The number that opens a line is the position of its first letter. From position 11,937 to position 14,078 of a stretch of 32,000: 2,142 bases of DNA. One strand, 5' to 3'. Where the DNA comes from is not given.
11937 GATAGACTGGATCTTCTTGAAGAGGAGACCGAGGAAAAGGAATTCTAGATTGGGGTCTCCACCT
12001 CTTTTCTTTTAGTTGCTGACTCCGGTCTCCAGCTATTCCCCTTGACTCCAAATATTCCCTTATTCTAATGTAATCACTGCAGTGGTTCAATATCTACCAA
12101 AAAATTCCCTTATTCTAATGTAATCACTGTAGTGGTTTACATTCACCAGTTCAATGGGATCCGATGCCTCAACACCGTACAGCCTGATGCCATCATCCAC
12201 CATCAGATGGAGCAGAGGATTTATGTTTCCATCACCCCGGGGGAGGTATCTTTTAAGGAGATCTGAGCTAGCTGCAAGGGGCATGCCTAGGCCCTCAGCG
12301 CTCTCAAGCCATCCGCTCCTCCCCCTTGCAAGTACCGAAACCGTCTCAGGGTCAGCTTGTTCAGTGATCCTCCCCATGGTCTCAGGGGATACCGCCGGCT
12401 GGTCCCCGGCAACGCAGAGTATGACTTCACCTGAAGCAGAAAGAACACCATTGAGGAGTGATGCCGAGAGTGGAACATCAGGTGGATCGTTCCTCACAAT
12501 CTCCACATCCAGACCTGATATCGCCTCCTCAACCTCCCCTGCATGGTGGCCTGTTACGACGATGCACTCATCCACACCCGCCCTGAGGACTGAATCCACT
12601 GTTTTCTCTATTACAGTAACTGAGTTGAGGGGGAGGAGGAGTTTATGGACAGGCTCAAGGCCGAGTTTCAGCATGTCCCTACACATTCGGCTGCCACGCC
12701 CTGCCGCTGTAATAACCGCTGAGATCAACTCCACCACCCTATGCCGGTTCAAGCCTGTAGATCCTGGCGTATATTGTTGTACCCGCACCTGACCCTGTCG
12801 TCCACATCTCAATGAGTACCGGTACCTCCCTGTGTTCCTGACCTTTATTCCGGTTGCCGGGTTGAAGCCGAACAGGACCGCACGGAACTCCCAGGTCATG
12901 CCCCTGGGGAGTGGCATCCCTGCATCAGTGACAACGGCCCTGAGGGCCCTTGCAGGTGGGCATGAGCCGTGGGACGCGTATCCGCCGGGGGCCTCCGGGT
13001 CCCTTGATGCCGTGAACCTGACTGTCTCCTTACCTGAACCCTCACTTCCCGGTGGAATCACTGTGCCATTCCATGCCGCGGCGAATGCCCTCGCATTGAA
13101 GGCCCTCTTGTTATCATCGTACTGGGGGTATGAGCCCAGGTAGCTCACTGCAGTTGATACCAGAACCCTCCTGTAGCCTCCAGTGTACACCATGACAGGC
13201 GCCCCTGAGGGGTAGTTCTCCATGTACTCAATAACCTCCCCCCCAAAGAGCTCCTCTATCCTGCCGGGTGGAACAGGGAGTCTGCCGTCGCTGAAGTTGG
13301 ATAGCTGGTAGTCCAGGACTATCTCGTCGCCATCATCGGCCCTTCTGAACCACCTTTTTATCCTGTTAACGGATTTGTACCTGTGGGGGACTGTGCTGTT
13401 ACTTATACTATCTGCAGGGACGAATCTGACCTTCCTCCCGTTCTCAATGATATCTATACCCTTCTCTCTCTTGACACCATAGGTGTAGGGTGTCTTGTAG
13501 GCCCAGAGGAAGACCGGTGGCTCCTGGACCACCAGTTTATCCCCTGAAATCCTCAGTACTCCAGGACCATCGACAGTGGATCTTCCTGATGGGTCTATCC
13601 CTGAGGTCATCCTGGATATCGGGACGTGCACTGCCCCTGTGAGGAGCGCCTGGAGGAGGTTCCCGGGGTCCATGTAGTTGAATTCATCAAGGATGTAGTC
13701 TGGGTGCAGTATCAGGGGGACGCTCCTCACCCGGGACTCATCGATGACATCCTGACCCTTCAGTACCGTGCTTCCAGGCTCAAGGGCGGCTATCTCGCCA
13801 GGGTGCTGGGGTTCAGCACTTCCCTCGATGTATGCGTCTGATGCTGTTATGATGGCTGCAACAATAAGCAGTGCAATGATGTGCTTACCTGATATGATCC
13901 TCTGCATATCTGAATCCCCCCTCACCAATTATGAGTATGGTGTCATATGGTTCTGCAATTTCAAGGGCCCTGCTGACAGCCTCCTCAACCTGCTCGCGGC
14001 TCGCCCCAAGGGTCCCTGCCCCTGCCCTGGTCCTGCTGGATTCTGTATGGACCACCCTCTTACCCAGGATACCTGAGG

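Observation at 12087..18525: Mur-ligase operon that also carries a nucleotidyltransferase: candidate complete peptide-activation module for pseudomurein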

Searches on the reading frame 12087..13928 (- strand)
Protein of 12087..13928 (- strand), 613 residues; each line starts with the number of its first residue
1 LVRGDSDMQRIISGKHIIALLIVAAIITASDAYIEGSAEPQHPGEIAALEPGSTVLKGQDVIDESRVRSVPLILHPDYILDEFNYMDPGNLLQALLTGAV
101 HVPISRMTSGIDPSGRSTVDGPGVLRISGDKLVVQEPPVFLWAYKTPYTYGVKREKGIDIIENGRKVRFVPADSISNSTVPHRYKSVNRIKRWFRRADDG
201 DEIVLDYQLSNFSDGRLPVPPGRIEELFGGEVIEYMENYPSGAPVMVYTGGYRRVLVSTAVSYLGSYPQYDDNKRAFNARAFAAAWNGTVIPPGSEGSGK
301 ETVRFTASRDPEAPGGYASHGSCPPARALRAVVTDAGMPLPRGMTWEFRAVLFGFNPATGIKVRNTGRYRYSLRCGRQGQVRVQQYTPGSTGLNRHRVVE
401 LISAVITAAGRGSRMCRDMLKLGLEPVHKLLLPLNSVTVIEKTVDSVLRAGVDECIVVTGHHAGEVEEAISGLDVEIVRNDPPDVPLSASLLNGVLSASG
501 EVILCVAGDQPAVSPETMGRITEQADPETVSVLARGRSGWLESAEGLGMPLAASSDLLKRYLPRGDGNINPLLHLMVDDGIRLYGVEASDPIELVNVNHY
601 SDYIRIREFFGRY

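Call 4: search_protein_families(library=pfam, proteins=[window:12087-13928:-], max_evalue=0.01)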
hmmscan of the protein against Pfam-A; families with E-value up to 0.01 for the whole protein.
window:12087-13928:- (613 aa): 2 families
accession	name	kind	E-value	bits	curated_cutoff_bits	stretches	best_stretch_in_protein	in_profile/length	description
PF12804.13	NTP_transf_3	-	4.7e-22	79.3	27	1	404-559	1-139/160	MobA-like NTP transferase domain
PF01128.25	IspD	-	0.00045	20.5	27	1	403-479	2-72/221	2-C-methyl-D-erythritol 4-phosphate cytidylyltransferase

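Call 6: search_protein_families(library=ncbifam, proteins=[window:12087-13928:-], max_evalue=0.01)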
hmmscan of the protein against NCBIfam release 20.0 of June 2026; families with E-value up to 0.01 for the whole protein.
window:12087-13928:- (613 aa): 26 families (the best 25 are shown)
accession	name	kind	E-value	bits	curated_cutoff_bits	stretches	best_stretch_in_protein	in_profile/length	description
NF053640.1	Mfer335_fam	equivalog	3.2e-145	483.8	400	1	20-374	1-357/378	Mfer335 family protein PmurA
NF053639.1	Mfer334_fam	equivalog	2.3e-78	262.8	260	1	403-603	1-209/209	pseudomurein biosynthesis protein PmurB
TIGR03310.1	matur_MocA_YgfJ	equivalog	1.2e-17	64.5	186.45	1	403-525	1-118/188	molybdenum cofactor cytidylyltransferase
NF045665.1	NTPtran_DVU1551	equivalog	2.3e-16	59.8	315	1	402-533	1-124/359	DVU_1551 family NTP transferase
NF045782.1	NicBOxredNboR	equivalog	1.7e-10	40.9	260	1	402-534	9-133/206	nicotine blue oxidoreductase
TIGR01173.1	glmU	equivalog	2.5e-10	39.8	366.85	1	403-534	2-126/452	bifunctional UDP-N-acetylglucosamine diphosphorylase/glucosamine-1-phosphate N-acetyltransferase GlmU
NF010935.0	PRK14355.1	equivalog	3e-08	32.7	718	1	401-526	3-122/459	bifunctional UDP-N-acetylglucosamine diphosphorylase/glucosamine-1-phosphate N-acetyltransferase GlmU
NF010940.0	PRK14360.1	equivalog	7.6e-08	31.3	602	1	403-527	3-121/452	bifunctional UDP-N-acetylglucosamine diphosphorylase/glucosamine-1-phosphate N-acetyltransferase GlmU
NF010933.0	PRK14353.1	equivalog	9.4e-08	31.1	505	1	402-534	6-134/453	bifunctional UDP-N-acetylglucosamine diphosphorylase/glucosamine-1-phosphate N-acetyltransferase GlmU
NF010934.1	PRK14354.1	equivalog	1.6e-07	30.2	450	1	404-524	2-114/447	bifunctional UDP-N-acetylglucosamine diphosphorylase/glucosamine-1-phosphate N-acetyltransferase GlmU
NF010938.0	PRK14358.1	equivalog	9.2e-07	27.8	500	1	402-524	8-123/481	bifunctional N-acetylglucosamine-1-phosphate uridyltransferase/glucosamine-1-phosphate acetyltransferase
NF010936.0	PRK14356.1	equivalog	1.9e-06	27.1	666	1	403-527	7-125/456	bifunctional UDP-N-acetylglucosamine diphosphorylase/glucosamine-1-phosphate N-acetyltransferase GlmU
TIGR03992.1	Arch_glmU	subfamily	3.8e-05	22.8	292.1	1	403-471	2-65/393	bifunctional sugar-1-phosphate nucleotidylyltransferase/acetyltransferase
NF006986.0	PRK09451.1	equivalog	0.00017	20.6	725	1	401-532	5-128/456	bifunctional UDP-N-acetylglucosamine diphosphorylase/glucosamine-1-phosphate N-acetyltransferase GlmU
NF001457.0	PRK00317.1-3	equivalog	0.00028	20.4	164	1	428-606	18-193/200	molybdenum cofactor guanylyltransferase MobA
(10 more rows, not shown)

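Call 14: find_homologous_proteins(query=window:12087-13928:-)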
Query window:12087-13928:- (613 aa): 46 proteins with E <= 0.001 among 8000 candidates.
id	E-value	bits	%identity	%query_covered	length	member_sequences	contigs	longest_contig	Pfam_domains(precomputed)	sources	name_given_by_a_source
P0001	1.5e-227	775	94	59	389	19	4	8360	-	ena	-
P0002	2.0e-195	669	79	59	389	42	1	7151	-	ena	-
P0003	1.1e-194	667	79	59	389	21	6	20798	-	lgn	-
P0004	7.2e-134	466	51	66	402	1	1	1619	-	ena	-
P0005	1.0e-132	462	55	60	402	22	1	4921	-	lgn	-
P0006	9.2e-126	439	54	58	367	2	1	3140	-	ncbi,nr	ncbi:MAG: hypothetical protein U1C19_01735, partial [Methanobacteriaceae archaeon]|nr:hypothetical p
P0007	1.0e-125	439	49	66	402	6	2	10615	-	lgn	-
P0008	9.9e-125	436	48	66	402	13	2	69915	-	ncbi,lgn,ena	-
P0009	4.6e-124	434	49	63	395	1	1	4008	-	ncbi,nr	ncbi:MAG: hypothetical protein Q8M06_05515 [Methanobacteriaceae archaeon]|nr:hypothetical protein [M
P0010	7.9e-124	433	50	63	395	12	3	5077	-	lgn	-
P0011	1.7e-120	422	55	54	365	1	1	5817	-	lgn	-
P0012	9.1e-115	403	52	59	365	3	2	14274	-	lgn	-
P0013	3.1e-114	401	51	55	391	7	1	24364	-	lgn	-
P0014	1.0e-111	393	49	55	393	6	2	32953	-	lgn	-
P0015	1.1e-110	389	49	55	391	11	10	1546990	-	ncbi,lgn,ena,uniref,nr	ncbi:hypothetical protein [Methanothermobacter tenebrarum]|uniref:Uncharacterized protein n=1 Tax=Me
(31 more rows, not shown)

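Call 16: find_encoding_contigs(protein=P0001, flank=8000, max_places=4)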
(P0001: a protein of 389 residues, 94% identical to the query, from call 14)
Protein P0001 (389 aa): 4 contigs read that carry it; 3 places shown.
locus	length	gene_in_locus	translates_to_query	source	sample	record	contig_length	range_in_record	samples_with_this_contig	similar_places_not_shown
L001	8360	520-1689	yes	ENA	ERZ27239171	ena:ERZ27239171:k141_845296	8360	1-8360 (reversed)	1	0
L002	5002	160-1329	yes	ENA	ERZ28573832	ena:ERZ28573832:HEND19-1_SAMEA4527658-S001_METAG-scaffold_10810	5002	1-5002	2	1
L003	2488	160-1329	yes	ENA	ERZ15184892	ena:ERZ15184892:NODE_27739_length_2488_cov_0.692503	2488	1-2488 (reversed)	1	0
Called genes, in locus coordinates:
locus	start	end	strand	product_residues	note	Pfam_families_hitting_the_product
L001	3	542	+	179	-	?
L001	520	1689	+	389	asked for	-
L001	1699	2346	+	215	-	PF12804:NTP_transf_3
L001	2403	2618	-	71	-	-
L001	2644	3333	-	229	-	PF02596:DUF169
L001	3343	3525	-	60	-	-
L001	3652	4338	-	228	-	-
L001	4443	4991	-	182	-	PF09373:PMBR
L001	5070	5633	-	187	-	PF13240:Zn_Ribbon_1 (weak)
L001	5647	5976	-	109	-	PF09858:DUF2085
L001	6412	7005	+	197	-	PF19810:HFX_2341_N, PF22662:Csa3_N (faint), PF09651:Cas_APE2256, PF13412:HTH_24 (weak), PF01022:HTH_5 (weak)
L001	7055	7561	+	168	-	PF20703:nSTAND1 (weak), PF13191:AAA_16, PF01637:ATPase_2 (weak)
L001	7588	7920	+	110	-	-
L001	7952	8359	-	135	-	?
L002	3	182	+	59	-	?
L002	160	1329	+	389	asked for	-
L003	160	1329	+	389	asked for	-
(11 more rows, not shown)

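Call 28: search_solved_structures(query=P0001, max_evalue=1)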
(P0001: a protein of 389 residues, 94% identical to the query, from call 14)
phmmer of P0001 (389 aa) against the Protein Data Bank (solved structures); distinct sequences matched with E-value up to 1: 2.
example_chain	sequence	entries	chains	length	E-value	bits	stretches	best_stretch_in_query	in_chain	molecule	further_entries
6kse_A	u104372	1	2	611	0.79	11.7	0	329-370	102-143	Acyl-CoA dehydrogenase FadE5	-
2mhe_A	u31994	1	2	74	0.86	11.6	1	252-280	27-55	Uncharacterized protein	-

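Call 34: find_encoding_contigs(protein=window:12087-13907:-, flank=10000, max_places=6)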
Protein window:12087-13907:- (606 aa): no gene with exactly this product is on record in the collection.

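Call 41: predict_structure(alignment_id=A3)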
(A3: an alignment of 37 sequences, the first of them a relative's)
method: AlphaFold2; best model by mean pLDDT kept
length: 389 residues; sequences in the alignment: 37
mean_pLDDT: 91.5   pTM: 0.82
mean pLDDT of the five models: 91.5, 90.7, 90.4, 89.7, 89.1
residues with pLDDT >= 90: 281; 70-90: 101; 50-70: 4; < 50: 3
segments of 3 or more residues with pLDDT < 50: 1-3
pLDDT, mean of each block of 10 residues (from residue 1): 62 84 77 85 96 91 84 76 80 86 90 95 93 96 95 94 93 85 94 95 97 96 95 95 96 96 95 98 97 95 89 95 97 96 91 97 98 96 97
secondary structure, 60 per line:
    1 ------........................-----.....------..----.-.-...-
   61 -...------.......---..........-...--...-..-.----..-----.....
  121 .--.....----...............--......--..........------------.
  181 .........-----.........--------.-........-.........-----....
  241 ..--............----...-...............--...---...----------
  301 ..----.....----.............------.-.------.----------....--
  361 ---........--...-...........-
elements in order: H7-30 H36-39 E62-64 H71-77 H81-90 E92-94 E116-121 E124-128 E133-147 E150-155 E158-164 H180-189 E195-203 H214-221 H223-231 E237-242 E245-256 H265-279 E282-284 E288-290 H316-328 E355-358 E364-371 E378-388

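Call 44: fold_search(model_id=the predicted structure, library=pdb)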
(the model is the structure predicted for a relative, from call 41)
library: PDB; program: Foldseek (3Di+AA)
matches with E <= 10: 390; with E <= 0.001: 0
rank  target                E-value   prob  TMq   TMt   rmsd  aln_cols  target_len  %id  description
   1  6ap4_D                1.4e-02  0.06  0.09  0.09  18.6       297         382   12  Crystal structure of the DNA polymerase III subunit beta from Acinetobacter baumannii (released 2017-12-20)
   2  5c0w_H                8.0e-02  0.18  0.09  0.11  11.7       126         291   14  Structure of a 12-subunit nuclear exosome complex bound to single-stranded RNA substrates (released 2015-07-29)
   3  8r1o_H                1.1e-01  0.14  0.09  0.11  11.7       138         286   14  Structure of C. thermophilum RNA exosome core (released 2024-07-17)
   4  5jea_H                1.4e-01  0.15  0.10  0.12  12.2       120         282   18  Structure of a cytoplasmic 11-subunit RNA exosome complex including Ski7, bound to RNA (released 2016-07-13)
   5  5voi_D                1.6e-01  0.04  0.08  0.04  18.8       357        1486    9  X-ray crystal structure of bacterial RNA polymerase and pyrG promoter complex (released 2017-05-24)
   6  5kck                  1.8e-01  0.07  0.12  0.11  16.9       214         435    9  Crystal structure of anthranilate synthase component I from Streptococcus pneumoniae TIGR4 (released 2016-06-22)
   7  4oir_D                2.4e-01  0.04  0.10  0.04  18.7       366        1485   10  Crystal structure of Thermus thermophilus RNA polymerase transcription initiation complex soaked with GE23077 and rifa (released 2014-05-07)
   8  4oin_D                2.4e-01  0.03  0.07  0.04  18.1       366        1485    8  Crystal structure of Thermus thermophilus transcription initiation complex soaked with GE23077 (released 2014-05-07)
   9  4q4z_D                2.4e-01  0.03  0.07  0.04  18.1       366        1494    8  Thermus thermophilus RNA polymerase de novo transcription initiation complex (released 2014-07-30)
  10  8xie_I                2.5e-01  0.09  0.10  0.15  13.7       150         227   14  Archaeal exosome complex (Rrp4-Rrp41-Rrp42) (released 2024-10-30)
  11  5x22_N                2.5e-01  0.03  0.10  0.04  22.8       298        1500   12  Crystal structure of Thermus thermophilus transcription initiation complex with GpA and CMPcPP (released 2017-07-05)
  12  3gb4_A                2.9e-01  0.02  0.10  0.11  22.3       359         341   12  Crystal Structure of Dicamba Monooxygenase with Non-heme Cobalt and Dicamba (released 2009-07-28)
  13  5k36_H                3.4e-01  0.09  0.09  0.12  12.6       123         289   15  Structure of an eleven component nuclear RNA exosome complex bound to RNA (released 2016-11-02)
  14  6vsh_B                3.7e-01  0.03  0.11  0.13  22.3       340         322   11  Crystal structure of apo Dicamba Monooxygenase (released 2020-02-26)
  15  5x22_D                3.9e-01  0.03  0.10  0.04  18.7       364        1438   10  Crystal structure of Thermus thermophilus transcription initiation complex with GpA and CMPcPP (released 2017-07-05)
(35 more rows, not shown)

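Call 48: search_protein_families(library=pfam, alignment_id=A3, max_evalue=10)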
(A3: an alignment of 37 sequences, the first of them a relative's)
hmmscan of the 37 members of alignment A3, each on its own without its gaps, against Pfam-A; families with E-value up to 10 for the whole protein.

A. member 1, P0001 (389 aa): 1 family
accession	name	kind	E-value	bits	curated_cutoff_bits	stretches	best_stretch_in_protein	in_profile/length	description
PF04294.18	VanW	-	0.14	12.1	27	1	268-297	2-31/130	VanW like protein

B. families by the number of members that match (of 37 scanned): 13 families
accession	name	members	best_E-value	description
PF04294.18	VanW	15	0.012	VanW like protein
PF13800.11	Sigma_reg_N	3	0.023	Sigma factor regulator N-terminal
PF05995.18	CDO_I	3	0.092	Cysteine dioxygenase type I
PF03718.19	Glyco_hydro_49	1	0.034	Glycosyl hydrolase family 49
PF04014.23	MazE_antitoxin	1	0.047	Antidote-toxin recognition MazE, bacterial antitoxin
PF18980.5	DUF5716_C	1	0.056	Family of unknown function (DUF5716) C-terminal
PF01209.24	Ubie_methyltran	1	0.063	ubiE/COQ5 methyltransferase family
PF10749.14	DUF2534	1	0.078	Protein of unknown function (DUF2534)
PF08644.17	SPT16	1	0.093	FACT complex subunit (SPT16/CDC68)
PF04548.22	AIG1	1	0.098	AIG1 family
PF00608.22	Adeno_shaft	1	0.14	Adenoviral fibre protein (repeat/shaft region)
PF13624.11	SurA_N_3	1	0.19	SurA-like N-terminal domain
PF03548.22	LolA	1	0.24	Outer membrane lipoprotein carrier protein LolA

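Call 56: search_protein_representatives(alignment_id=A3)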
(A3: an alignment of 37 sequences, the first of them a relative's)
Query: 37 sequences, 394 profile positions. Proteins with E-value up to 0.001 (for the whole library): 70; up to 1e-10: 48; up to 1e-30: 23. The best 70 are listed.
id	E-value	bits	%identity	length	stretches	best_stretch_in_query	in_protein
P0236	3.4e-153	526.5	-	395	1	7-393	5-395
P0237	1.4e-148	511.3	-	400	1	2-394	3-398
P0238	5.2e-143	493.0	-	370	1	29-394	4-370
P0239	1.0e-141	488.7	-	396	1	2-393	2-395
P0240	5.4e-138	476.4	-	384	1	15-393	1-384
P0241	3.0e-134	464.1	-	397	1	2-390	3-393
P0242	1.5e-132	458.5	-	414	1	4-394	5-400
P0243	7.4e-132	456.2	-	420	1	2-394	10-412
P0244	3.1e-115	401.5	-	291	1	101-391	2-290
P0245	4.0e-110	384.7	-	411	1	12-392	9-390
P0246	8.0e-104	364.0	-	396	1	3-394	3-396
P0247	7.6e-86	304.8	-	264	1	161-394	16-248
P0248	3.6e-73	263.0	-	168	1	244-394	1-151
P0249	7.4e-71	255.4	-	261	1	126-372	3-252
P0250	5.1e-60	219.7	-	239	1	90-274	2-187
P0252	3.7e-52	193.8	-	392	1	20-393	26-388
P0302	2.1e-04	36.6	-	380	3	90-134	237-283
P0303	4.5e-04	35.5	-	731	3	153-217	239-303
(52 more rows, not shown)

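Call 57: search_protein_families(library=pfam, proteins=[P0302, P0303, P0252, P0245], max_evalue=1)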
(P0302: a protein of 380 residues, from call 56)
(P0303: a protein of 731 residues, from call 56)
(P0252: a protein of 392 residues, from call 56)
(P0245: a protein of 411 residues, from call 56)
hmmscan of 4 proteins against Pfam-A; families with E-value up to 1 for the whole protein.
P0302 (380 aa): 8 families
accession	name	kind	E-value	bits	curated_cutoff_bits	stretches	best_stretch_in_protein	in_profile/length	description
PF01436.27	NHL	-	5.9e-24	83.3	20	5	154-179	1-27/28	NHL repeat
PF25021.1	TEN_NHL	-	4.8e-06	26.2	27.1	1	156-308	32-183/357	Teneurin NHL domain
PF22408.1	PsV_CP_C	-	6.5e-05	23.4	27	1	246-270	13-38/52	PsV, capsid protein, C-terminal domain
PF13360.13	PQQ_2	-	0.0035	17.5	27.6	1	104-286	28-218/233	Outer membrane protein assembly factor BamB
PF20143.4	NAD_kinase_C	-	0.018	15.2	23.7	1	277-309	17-48/126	ATP-NAD kinase C-terminal domain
PF09853.14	DUF2080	-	0.031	14.5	21.5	0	194-211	15-32/50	Putative transposon-encoded protein (DUF2080)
PF22247.2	Diox-like_N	-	0.034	14.7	27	0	253-273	32-52/60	Catechol 2,3-dioxygenase-like N-terminal domain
PF08309.17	LVIVD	-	0.55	10.1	20.2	0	160-174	7-21/42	LVIVD repeat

P0303 (731 aa): 11 families
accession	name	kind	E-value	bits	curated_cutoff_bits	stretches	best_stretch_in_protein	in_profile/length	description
PF13385.13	Laminin_G_3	-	4.1e-54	183.3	27.6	3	205-352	13-150/151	Concanavalin A-like lectin/glucanases superfamily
PF02973.23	Sialidase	-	5.5e-10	39.5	26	2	274-352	104-181/189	Sialidase, N-terminal domain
PF02210.31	Laminin_G_2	-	1.4e-09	39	22.9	2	234-324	13-100/126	Laminin G domain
PF06439.18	3keto-disac_hyd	-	3.2e-09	37.5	26.8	2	446-526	58-147/187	3-keto-disaccharide hydrolase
PF22925.3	TS_C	-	7.9e-06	26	27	1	231-348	87-200/202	Trans-sialidase, C-terminal domain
PF21708.4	Glyco_hydro_59_C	-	6e-05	23.5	27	1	236-296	80-139/175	Galactocerebrosidase, C-terminal lectin domain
PF19776.5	DUF6262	-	0.025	15.2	29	0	697-724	82-109/110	Family of unknown function (DUF6262)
PF20407.5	DUF1583_N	-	0.041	14.1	22.9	0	485-525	70-110/150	Domain of unknown function (DUF1583_N)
PF14344.12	DUF4397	-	0.11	13.5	30.6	0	461-495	5-39/119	Domain of unknown function (DUF4397)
PF18110.6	BRCC36_C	-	0.22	12.1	23.1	0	422-448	17-45/81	BRCC36 C-terminal helical domain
PF15020.11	Beta-prop_CATSPERD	-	0.23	11.2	27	0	236-291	208-258/329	CATSPERD, beta-propeller domain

P0252 (392 aa): 0 families

P0245 (411 aa): 0 families
